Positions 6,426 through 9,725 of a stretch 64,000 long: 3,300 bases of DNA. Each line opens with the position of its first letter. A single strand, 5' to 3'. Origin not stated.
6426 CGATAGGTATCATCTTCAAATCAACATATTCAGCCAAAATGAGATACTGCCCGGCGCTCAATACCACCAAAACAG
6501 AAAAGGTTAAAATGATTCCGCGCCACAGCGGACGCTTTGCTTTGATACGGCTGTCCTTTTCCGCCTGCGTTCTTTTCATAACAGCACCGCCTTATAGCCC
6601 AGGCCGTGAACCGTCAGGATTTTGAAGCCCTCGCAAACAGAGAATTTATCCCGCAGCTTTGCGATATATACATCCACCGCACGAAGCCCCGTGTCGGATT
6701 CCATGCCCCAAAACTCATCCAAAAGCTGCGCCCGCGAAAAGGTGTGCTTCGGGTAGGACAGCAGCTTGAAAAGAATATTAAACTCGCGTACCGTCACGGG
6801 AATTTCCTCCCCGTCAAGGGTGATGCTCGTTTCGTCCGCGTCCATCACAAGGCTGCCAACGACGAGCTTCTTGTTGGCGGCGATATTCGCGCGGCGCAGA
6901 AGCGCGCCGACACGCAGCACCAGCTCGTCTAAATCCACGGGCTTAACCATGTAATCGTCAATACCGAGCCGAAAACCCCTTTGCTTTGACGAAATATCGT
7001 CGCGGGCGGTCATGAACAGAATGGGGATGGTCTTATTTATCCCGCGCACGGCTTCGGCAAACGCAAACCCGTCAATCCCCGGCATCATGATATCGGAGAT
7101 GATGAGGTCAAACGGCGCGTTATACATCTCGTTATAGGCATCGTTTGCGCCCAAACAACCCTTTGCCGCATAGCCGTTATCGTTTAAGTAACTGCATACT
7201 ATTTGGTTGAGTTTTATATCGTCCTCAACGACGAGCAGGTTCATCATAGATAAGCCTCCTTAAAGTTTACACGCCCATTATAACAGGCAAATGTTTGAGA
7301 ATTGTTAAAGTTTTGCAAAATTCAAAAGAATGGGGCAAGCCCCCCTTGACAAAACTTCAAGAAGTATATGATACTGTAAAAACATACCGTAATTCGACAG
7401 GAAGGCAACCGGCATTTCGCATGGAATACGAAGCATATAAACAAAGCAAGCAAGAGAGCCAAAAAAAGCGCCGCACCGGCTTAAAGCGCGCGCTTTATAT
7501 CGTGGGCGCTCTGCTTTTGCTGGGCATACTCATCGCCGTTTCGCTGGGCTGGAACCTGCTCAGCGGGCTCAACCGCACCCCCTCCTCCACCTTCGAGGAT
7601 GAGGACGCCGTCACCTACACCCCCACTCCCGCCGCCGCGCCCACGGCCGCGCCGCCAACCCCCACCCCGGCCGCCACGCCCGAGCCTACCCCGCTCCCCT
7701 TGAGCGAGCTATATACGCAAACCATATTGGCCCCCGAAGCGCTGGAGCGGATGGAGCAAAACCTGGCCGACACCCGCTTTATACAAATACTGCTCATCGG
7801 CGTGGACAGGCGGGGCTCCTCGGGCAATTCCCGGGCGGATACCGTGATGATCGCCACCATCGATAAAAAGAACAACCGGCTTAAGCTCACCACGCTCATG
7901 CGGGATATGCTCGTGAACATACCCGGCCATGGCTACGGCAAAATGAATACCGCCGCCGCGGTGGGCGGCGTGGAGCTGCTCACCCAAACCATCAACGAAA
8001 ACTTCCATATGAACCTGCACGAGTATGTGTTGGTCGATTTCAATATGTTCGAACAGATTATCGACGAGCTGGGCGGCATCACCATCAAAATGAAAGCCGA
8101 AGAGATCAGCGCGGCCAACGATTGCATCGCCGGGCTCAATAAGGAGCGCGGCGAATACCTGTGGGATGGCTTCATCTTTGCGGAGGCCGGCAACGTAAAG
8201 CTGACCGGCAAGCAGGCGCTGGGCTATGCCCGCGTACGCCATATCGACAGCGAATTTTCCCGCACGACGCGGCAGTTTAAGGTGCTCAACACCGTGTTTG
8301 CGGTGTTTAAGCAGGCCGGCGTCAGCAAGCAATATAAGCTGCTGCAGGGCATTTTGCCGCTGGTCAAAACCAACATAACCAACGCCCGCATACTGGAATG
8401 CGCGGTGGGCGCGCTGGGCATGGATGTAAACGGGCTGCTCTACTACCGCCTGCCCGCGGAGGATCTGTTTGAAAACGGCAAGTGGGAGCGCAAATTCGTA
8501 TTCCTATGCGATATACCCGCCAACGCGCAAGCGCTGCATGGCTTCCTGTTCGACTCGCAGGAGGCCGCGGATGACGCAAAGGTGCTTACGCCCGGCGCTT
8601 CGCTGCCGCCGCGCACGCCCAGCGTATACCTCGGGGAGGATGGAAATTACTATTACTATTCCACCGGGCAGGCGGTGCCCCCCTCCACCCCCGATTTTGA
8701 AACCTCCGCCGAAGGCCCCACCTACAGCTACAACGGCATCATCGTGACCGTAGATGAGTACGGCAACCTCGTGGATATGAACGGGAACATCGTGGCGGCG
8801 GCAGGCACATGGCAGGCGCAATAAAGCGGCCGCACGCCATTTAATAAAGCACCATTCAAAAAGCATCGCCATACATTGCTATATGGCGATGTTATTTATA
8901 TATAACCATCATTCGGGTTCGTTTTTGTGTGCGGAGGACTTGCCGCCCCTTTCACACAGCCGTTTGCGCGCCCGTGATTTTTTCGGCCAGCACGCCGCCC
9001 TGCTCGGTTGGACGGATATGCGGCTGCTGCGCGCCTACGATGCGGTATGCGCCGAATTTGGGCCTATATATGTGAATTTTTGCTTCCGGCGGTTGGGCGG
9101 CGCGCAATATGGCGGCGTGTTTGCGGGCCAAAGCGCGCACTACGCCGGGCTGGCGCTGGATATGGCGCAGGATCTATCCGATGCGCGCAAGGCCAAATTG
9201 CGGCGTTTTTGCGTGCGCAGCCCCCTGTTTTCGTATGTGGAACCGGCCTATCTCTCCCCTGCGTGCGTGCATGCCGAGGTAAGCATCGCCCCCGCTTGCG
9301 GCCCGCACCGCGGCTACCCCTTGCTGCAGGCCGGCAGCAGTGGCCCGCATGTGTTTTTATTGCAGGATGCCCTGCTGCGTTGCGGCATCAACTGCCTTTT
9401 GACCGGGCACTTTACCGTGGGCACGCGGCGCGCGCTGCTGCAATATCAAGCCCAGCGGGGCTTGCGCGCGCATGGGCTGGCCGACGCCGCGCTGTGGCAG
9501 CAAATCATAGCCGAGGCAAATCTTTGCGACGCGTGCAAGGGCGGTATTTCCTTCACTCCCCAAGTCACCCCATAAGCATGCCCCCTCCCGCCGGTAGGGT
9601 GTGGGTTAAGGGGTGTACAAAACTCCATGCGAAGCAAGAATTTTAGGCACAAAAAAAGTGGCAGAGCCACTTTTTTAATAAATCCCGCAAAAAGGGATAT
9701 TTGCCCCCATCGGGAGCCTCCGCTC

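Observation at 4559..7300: Triple 11-bp-phased TCTCAAA repeats define a three-promoter regulon next to an intramembrane-sensing two-component system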

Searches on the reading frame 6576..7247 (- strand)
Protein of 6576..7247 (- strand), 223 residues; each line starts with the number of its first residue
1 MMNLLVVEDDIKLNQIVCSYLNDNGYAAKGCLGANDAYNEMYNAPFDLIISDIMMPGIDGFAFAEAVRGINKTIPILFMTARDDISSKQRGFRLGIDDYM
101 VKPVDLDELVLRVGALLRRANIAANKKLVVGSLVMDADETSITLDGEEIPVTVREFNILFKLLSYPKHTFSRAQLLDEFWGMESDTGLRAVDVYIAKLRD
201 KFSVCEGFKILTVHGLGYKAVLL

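Call 3: search_protein_families(library=pfam, proteins=[window:6576-7247:-], max_evalue=0.01)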
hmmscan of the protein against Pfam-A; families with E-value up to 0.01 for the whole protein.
window:6576-7247:- (223 aa): 2 families
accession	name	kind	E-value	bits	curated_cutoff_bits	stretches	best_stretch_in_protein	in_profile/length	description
PF00072.30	Response_reg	-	3.2e-23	82.4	30.2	1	5-113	2-110/111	Response regulator receiver domain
PF00486.34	Trans_reg_C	-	2.2e-17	63.3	26.2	1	146-219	1-76/77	Transcriptional regulatory protein, C terminal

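Call 22: search_protein_families(library=ncbifam, proteins=[window:6576-7247:-], max_evalue=0.001)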
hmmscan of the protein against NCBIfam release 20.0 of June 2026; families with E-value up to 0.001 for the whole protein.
window:6576-7247:- (223 aa): 85 families (the best 25 are shown)
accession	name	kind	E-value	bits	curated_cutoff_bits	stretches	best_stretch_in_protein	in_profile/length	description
NF053854.1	RespRegPhoBBctds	equivalog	7.8e-49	166.1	270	1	4-219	1-223/225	two-component system response regulator PhoB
NF040689.1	MtrAB_MtrA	equivalog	5.8e-45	153.3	300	1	4-220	1-218/219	MtrAB system response regulator MtrA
NF051850.1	RespRegRprY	equivalog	4e-44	150.8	370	1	2-221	5-227/234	response regulator transcription factor RprY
TIGR02154.1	PhoB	equivalog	3.4e-43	147.6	296.2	1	3-219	4-224/226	phosphate regulon transcriptional regulator PhoB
NF007928.2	PRK10643.1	equivalog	8.7e-42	143.2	330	1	2-219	1-215/216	two-component system response regulator PmrA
TIGR01387.1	cztR_silR_copR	subfamily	1.3e-41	142.7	279.2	1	4-218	1-216/218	heavy metal response regulator transcription factor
NF045944.1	ResRegRpaBCyano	equivalog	1.2e-40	139.3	330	1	5-219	1-226/229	response regulator transcription factor RpaB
NF008296.0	PRK11083.1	equivalog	5.5e-40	137.2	273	1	2-219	4-224/228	two-component system response regulator CreB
NF041734.1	resp_reg_RppA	equivalog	3.5e-38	131.2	250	1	2-219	1-226/229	two-component system response regulator RppA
NF000402.1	vanR-B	exception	5.1e-38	130.7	480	1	3-219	4-215/219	vancomycin resistance response regulator transcription factor VanR-B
NF008567.0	PRK11517.1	equivalog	5.7e-38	130.5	353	1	2-220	1-218/223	response regulator transcription factor HprR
NF012023.0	PRK15479.1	equivalog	2.9e-37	128.4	337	1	2-219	1-216/224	transcriptional regulator TctD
NF041733.1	resp_reg_CseB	equivalog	1.9e-36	125.6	350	1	3-219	2-225/228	two-component system response regulator CseB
NF007005.1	PRK09468.1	equivalog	1.4e-35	122.9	331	1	3-219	5-230/237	osmolarity response regulator transcription factor OmpR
NF007663.1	PRK10336.1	equivalog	2.8e-35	122.1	345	1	2-219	1-215/219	quorum sensing response regulator transcription factor QseB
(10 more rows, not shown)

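Call 23: search_solved_structures(query=window:6576-7247:-, max_evalue=1e-20)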
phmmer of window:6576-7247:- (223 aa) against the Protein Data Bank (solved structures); distinct sequences matched with E-value up to 1e-20: 16.
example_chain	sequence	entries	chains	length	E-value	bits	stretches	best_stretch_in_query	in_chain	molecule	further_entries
1kgs_A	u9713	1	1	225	3.4e-32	115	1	3-220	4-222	DNA BINDING RESPONSE REGULATOR D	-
1ys6_A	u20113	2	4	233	2.1e-30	109.2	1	4-218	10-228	Transcriptional regulatory protein prrA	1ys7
2gwr_A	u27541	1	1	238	3.1e-30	108.6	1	3-220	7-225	DNA-binding response regulator mtrA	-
3q9s_A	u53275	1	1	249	4.4e-30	108.2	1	3-215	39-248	DNA-binding response regulator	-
2oqr_A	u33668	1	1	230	3.2e-29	105.3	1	3-219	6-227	Sensory transduction protein regX3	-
8jo2_H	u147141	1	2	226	5.5e-28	101.3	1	2-219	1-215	DNA-binding transcriptional regulator BasR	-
4s04_A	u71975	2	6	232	6.1e-28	101.1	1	2-219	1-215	DNA-binding transcriptional regulator BasR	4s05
9ji3_J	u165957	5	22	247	1.8e-26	96.3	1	4-218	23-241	DNA-binding response regulator | Possible two component system response transcriptional positive regulator PhoP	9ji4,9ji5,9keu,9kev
3r0j_A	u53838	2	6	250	1.9e-26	96.3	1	4-218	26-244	POSSIBLE TWO COMPONENT SYSTEM RESPONSE TRANSCRIPTIONAL POSITIVE REGULATOR PHOP | Response regulator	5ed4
4b09_A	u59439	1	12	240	1.3e-24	90.3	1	4-219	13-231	TRANSCRIPTIONAL REGULATORY PROTEIN BAER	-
9ket_J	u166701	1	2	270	3.8e-24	88.7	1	47-218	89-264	Possible two component system response transcriptional positive regulator PhoP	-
9dvt_R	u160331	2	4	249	4.2e-24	88.6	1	4-218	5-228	DNA-binding dual master transcriptional regulator RpaA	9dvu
8uvx_B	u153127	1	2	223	7.4e-23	84.6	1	2-218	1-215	DNA-binding response regulator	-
8uuz_A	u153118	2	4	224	1.1e-22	84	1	3-218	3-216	DNA-binding response regulator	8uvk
7lz9_A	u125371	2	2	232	3e-22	82.5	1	2-219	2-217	Putative two-component system response regulator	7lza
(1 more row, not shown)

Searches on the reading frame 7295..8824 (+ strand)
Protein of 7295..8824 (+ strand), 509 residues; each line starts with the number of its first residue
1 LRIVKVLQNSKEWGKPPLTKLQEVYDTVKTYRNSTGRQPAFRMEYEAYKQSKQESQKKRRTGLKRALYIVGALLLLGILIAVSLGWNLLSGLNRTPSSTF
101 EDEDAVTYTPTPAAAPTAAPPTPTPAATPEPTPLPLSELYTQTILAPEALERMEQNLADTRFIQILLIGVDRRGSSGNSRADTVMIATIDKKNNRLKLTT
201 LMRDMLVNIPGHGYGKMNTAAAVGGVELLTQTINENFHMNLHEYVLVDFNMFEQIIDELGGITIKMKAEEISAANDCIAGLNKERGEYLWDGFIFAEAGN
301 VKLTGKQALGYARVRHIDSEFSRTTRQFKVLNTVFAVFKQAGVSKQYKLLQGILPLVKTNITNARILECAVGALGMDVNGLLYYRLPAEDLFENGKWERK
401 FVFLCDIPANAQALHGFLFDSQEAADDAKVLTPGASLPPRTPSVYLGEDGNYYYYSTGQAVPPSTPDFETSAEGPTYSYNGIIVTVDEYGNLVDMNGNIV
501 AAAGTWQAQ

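Call 3: search_protein_families(library=pfam, proteins=[window:7295-8824:+], max_evalue=0.01)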
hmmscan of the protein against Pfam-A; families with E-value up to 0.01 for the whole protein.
window:7295-8824:+ (509 aa): 1 family
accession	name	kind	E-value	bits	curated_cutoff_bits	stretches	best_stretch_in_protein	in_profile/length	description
PF03816.19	LytR_cpsA_psr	-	1.8e-33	116.2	24.6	1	180-336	1-146/150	LytR_cpsA_psr family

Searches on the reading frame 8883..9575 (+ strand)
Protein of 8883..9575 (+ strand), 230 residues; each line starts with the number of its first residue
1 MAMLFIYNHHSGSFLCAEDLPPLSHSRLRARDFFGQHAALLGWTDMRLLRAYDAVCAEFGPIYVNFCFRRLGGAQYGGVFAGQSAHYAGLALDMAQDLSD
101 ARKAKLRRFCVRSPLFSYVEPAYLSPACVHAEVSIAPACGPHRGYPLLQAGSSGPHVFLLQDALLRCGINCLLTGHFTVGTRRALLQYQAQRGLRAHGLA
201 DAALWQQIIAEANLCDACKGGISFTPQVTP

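Call 3: search_protein_families(library=pfam, proteins=[window:8883-9575:+], max_evalue=0.01)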
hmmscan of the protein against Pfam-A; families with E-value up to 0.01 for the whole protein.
window:8883-9575:+ (230 aa): 1 family
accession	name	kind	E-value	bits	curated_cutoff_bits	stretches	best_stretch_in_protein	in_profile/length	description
PF01471.23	PG_binding_1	-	5.3e-06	27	23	1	153-207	1-56/57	Putative peptidoglycan binding domain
